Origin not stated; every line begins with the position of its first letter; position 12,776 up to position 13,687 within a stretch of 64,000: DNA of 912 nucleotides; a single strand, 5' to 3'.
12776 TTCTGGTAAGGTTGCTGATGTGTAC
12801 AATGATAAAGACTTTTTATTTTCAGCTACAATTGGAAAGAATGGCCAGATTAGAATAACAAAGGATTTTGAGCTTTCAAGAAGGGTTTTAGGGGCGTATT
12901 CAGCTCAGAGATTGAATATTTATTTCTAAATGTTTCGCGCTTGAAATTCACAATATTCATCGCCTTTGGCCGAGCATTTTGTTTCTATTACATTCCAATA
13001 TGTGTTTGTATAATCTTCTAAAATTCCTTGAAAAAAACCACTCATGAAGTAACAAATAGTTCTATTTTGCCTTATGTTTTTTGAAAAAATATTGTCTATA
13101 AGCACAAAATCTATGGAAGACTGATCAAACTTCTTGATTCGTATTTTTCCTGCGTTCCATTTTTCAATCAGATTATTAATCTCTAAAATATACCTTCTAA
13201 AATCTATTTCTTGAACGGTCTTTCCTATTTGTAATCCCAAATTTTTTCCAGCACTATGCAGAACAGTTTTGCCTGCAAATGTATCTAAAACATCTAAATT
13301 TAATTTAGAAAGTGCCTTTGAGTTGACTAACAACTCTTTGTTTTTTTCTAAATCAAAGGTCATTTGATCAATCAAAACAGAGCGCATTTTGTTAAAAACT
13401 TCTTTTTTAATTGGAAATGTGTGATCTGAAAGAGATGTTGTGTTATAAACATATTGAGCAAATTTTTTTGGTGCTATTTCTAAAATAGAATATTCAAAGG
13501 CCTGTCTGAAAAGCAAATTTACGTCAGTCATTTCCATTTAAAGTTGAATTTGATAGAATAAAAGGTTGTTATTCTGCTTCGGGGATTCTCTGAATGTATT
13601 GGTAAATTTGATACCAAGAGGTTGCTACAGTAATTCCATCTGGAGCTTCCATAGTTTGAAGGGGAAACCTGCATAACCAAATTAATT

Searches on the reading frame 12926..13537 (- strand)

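Call 70: search_protein_families(library=pfam, proteins=[window:12926-13537:-], max_evalue=0.00001)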
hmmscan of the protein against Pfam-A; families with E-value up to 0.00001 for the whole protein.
window:12926-13537:- (203 aa): 1 family
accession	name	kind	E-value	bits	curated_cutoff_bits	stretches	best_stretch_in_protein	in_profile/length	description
PF02830.23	V4R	-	1.3e-12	48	31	1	159-201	19-61/62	V4R domain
